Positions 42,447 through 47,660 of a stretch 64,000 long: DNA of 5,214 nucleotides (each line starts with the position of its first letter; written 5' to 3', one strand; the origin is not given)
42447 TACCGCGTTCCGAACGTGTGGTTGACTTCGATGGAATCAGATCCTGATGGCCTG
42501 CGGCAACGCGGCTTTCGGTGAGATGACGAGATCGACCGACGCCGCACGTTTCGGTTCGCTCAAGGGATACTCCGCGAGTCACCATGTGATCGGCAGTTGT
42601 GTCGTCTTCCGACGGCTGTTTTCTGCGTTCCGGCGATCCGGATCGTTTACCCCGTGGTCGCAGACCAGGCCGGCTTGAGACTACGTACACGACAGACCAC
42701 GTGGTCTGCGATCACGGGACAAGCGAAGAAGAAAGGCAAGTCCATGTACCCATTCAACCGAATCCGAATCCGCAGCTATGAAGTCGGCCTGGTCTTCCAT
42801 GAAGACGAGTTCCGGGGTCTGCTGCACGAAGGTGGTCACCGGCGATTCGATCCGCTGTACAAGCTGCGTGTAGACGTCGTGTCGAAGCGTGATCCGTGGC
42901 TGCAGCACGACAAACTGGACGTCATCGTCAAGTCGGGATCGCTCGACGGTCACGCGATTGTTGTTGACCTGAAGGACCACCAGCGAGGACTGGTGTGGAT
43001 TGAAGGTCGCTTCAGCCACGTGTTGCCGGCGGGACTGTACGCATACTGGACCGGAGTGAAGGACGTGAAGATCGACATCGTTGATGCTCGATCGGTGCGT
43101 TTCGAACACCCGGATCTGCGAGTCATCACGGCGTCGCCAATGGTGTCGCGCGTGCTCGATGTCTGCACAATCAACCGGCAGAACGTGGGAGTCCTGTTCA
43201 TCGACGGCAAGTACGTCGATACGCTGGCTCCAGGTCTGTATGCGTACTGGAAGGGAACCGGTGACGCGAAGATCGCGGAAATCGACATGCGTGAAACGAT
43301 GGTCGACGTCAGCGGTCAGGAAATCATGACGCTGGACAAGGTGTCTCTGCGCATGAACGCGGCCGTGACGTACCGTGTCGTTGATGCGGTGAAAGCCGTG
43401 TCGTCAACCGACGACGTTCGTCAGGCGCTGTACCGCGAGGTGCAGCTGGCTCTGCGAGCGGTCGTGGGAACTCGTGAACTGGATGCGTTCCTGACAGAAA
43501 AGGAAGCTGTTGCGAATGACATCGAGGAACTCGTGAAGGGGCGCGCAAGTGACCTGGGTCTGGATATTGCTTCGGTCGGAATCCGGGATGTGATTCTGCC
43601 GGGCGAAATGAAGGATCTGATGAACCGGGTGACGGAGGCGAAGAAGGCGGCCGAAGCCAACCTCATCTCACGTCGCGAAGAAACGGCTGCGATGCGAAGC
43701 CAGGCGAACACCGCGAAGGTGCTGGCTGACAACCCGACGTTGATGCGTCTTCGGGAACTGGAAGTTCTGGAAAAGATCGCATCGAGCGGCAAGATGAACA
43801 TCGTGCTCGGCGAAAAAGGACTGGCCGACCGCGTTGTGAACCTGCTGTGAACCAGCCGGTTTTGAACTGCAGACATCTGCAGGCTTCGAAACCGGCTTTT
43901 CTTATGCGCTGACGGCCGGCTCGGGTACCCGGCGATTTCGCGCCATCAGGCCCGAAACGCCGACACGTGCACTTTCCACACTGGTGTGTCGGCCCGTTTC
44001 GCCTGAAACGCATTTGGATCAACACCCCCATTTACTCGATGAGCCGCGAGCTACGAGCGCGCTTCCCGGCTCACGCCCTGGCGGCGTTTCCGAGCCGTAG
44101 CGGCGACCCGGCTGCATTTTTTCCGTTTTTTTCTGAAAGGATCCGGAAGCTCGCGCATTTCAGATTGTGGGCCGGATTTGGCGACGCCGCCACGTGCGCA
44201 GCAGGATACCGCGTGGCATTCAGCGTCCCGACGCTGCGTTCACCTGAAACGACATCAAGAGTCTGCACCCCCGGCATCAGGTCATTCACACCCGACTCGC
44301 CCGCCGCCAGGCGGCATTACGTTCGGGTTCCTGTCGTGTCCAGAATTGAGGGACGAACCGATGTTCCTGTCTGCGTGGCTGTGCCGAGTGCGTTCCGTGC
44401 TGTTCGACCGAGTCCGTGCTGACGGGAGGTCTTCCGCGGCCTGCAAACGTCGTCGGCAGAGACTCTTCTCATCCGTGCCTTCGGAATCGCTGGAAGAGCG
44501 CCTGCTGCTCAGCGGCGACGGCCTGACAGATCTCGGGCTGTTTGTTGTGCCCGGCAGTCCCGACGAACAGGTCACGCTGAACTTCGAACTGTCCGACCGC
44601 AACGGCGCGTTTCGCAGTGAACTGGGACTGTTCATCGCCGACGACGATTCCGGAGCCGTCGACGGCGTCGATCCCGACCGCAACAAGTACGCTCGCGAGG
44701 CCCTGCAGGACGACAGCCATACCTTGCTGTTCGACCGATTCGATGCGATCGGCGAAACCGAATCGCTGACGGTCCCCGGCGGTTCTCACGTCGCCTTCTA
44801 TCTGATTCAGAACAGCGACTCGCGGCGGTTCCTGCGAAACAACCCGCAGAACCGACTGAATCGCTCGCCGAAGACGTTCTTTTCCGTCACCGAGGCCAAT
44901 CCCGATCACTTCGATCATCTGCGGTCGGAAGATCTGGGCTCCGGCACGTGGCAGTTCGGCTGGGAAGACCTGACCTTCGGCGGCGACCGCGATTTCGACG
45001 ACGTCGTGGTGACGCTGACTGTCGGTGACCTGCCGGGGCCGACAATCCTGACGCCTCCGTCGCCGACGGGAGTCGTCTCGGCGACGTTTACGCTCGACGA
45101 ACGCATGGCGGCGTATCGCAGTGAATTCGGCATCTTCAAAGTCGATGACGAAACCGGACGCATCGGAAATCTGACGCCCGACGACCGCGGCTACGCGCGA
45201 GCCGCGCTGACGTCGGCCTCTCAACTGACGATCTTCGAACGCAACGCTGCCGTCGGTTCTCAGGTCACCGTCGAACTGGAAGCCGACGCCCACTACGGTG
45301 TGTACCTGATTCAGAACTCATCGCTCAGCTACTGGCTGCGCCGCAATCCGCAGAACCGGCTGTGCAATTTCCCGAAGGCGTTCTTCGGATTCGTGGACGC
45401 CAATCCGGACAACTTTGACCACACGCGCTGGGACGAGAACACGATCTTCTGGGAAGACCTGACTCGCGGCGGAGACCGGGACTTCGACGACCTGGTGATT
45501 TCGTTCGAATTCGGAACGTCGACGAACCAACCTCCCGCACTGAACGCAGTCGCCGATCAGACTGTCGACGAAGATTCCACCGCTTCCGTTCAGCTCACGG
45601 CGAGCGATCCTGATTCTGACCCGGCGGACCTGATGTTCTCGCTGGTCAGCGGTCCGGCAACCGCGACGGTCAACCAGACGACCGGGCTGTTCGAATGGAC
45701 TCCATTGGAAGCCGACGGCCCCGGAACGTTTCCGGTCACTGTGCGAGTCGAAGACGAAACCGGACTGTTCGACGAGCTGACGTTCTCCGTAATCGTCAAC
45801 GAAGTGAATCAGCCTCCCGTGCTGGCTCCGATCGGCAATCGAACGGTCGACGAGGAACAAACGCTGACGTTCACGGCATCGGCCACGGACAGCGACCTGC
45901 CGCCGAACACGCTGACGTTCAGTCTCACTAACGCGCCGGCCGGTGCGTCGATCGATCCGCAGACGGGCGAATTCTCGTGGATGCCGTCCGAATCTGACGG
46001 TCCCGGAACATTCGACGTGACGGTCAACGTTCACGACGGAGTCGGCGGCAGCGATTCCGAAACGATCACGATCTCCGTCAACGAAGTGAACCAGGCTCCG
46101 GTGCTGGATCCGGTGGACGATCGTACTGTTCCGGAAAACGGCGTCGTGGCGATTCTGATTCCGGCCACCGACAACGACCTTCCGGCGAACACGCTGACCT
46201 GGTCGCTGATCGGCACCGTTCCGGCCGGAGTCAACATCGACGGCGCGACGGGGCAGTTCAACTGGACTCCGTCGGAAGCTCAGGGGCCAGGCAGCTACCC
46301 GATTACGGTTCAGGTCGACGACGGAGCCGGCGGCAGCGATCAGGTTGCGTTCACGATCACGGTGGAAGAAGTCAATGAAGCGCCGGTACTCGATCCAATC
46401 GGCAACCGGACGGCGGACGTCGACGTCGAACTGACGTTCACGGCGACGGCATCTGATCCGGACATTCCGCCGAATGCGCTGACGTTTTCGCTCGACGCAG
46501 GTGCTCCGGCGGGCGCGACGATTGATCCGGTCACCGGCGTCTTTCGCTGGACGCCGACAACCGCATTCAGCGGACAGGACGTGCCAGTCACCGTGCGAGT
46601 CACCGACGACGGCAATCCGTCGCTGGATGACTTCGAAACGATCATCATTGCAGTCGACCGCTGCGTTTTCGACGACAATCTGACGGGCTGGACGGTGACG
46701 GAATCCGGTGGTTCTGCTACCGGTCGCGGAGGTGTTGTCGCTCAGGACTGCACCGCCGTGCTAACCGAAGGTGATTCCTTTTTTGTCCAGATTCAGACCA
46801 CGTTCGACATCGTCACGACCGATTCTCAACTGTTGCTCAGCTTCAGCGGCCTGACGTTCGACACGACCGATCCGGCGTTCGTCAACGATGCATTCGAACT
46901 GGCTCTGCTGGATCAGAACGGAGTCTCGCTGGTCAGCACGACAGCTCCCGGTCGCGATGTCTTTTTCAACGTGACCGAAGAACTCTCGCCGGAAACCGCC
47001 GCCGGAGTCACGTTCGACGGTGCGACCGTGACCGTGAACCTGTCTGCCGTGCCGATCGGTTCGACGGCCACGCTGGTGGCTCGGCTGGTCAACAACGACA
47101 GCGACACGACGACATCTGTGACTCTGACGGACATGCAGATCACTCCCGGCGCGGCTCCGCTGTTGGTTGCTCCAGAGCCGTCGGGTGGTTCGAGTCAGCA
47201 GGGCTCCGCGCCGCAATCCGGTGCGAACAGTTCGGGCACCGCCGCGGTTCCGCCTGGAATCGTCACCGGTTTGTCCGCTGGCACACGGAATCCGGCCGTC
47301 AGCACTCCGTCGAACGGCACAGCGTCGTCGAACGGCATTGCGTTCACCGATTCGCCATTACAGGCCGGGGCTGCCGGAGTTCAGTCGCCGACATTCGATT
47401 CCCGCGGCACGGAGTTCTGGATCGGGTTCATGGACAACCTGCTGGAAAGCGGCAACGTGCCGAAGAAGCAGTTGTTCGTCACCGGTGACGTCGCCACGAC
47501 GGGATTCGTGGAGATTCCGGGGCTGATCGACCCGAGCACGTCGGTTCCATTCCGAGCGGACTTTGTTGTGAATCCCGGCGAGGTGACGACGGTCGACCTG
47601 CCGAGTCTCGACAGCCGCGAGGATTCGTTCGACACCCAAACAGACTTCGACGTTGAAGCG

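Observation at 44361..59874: About 5,150-codon DUF4114 / cadherin-like / RHS fusion gene interrupted by about four frameshifts in 270 bp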

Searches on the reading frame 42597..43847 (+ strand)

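Call 8: search_protein_families(library=pfam, proteins=[window:42597-43847:+], max_evalue=0.01)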
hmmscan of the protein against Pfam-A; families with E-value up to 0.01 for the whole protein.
window:42597-43847:+ (417 aa): 2 families
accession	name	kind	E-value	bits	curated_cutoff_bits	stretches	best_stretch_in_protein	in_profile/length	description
PF01145.31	Band_7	-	7e-31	108.1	23.6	1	191-362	2-175/176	SPFH domain / Band 7 family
PF13421.11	Band_7_1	-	0.0019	18.3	24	1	266-347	125-208/211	SPFH domain-Band 7 family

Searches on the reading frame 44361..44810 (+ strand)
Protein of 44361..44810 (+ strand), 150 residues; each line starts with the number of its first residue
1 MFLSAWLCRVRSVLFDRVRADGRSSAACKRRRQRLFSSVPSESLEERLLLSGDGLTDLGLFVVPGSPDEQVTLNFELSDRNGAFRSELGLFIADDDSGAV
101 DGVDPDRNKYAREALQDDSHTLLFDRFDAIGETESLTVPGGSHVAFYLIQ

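Call 32: search_protein_families(library=pfam, proteins=[window:44361-44810:+], max_evalue=1)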
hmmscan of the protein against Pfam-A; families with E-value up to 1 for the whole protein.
window:44361-44810:+ (150 aa): 0 families

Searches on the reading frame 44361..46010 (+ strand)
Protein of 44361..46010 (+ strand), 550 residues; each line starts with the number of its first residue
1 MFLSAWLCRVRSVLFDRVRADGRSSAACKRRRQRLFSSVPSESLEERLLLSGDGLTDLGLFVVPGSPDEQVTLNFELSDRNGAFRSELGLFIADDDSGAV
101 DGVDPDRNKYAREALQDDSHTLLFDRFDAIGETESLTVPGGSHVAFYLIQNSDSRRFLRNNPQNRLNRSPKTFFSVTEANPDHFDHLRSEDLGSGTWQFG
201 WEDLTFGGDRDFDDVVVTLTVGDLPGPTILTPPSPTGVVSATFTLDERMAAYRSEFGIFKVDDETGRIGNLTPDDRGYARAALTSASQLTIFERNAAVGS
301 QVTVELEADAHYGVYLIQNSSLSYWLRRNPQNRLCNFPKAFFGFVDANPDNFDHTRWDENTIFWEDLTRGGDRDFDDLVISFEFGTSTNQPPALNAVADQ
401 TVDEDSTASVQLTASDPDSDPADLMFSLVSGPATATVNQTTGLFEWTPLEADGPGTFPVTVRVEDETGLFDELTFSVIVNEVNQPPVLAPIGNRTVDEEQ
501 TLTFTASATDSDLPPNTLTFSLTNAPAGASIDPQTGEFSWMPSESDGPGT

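Call 31: search_protein_families(library=pfam, proteins=[window:44361-46010:+], max_evalue=0.001)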
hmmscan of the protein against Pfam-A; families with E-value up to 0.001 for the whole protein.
window:44361-46010:+ (550 aa): 8 families
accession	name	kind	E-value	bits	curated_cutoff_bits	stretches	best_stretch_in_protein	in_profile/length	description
PF13448.11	DUF4114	-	1.5e-30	106.4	27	2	139-220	2-83/85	Domain of unknown function (DUF4114)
PF05345.18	He_PIG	-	2e-15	57.5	24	2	391-480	1-96/96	Putative Ig domain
PF17963.7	Big_9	-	1.2e-11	45.8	23.6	1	389-477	1-88/89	Bacterial Ig domain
PF18957.6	RibLong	-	1.6e-10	42.1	27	1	399-479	10-92/93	Long Rib domain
PF17803.7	Cadherin_4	-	2.9e-10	41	25.1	1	474-530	2-60/71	Bacterial cadherin-like domain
PF18911.6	PKD_4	-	0.00012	22.5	27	0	389-471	1-76/85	PKD domain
PF16184.11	Cadherin_3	-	0.00047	20.6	25.5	0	410-438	22-50/106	Cadherin-like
PF00028.23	Cadherin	-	0.00077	20.3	28.8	0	404-479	7-92/93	Cadherin domain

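Call 33: search_protein_families(library=ncbifam, proteins=[window:44361-46010:+], max_evalue=0.01)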
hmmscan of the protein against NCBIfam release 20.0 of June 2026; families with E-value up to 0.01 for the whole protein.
window:44361-46010:+ (550 aa): 5 families
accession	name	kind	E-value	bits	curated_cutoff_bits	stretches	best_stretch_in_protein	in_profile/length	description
NF038112.1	myxo_dep_M36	subfamily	2.9e-12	44.6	1500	1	387-524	1284-1418/1604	myxosortase-dependent M36 family metallopeptidase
NF012211.1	tand_rpt_95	domain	1.8e-09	37.4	90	1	401-488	1-93/98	tandem-95 repeat protein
NF047897.1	LctobiosidLnbX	equivalog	0.00021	19.2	2500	1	398-539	952-1100/1498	lacto-N-biosidase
NF038186.1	YPDG_rpt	domain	0.0038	18.2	40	0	503-546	24-70/98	YPDG domain-containing protein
NF012209.1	LEPR-8K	domain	0.0064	16.1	17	0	42-55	4-17/24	LEPR-XLL domain-containing protein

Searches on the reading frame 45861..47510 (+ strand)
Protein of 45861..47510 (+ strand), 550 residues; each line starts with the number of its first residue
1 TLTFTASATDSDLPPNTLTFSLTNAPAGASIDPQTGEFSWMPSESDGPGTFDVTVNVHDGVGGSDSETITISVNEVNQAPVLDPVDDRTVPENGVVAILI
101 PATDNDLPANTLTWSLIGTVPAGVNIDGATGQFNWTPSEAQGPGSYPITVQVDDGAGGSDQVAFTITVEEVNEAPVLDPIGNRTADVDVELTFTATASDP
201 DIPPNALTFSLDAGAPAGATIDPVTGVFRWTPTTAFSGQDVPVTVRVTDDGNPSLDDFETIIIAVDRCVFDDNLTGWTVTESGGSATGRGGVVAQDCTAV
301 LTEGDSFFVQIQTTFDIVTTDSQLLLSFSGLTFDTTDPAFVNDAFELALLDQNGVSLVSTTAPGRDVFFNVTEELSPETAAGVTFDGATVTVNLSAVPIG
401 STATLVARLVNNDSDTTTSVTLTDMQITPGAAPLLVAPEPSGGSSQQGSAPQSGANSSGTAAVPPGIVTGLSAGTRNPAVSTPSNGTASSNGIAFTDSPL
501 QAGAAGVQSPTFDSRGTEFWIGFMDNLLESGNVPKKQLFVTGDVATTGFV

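Call 31: search_protein_families(library=pfam, proteins=[window:45861-47510:+], max_evalue=0.001)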
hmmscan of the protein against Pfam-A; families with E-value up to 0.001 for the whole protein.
window:45861-47510:+ (550 aa): 8 families
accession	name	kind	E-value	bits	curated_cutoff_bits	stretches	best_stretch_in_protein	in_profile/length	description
PF05345.18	He_PIG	-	2.8e-25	89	24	3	79-168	1-95/96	Putative Ig domain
PF18957.6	RibLong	-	3.6e-19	69.8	27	3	104-169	29-93/93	Long Rib domain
PF17963.7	Big_9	-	1e-13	52.4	23.6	3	77-167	1-89/89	Bacterial Ig domain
PF17892.7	Cadherin_5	-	3.1e-07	30.6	26.5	0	76-169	1-98/98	Cadherin-like domain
PF19077.6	Big_13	-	1.1e-05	26.3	27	0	118-168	49-100/102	Bacterial Ig-like domain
PF24908.1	Ig_SIBA-E_2nd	-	0.0001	22.9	27.8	0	102-164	22-84/117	Integrin beta-like protein A-E, second Ig-like domain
PF18911.6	PKD_4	-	0.00029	21.3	27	0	141-168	57-85/85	PKD domain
PF00801.26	PKD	-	0.00075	19.9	23.5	0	48-68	56-76/80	PKD domain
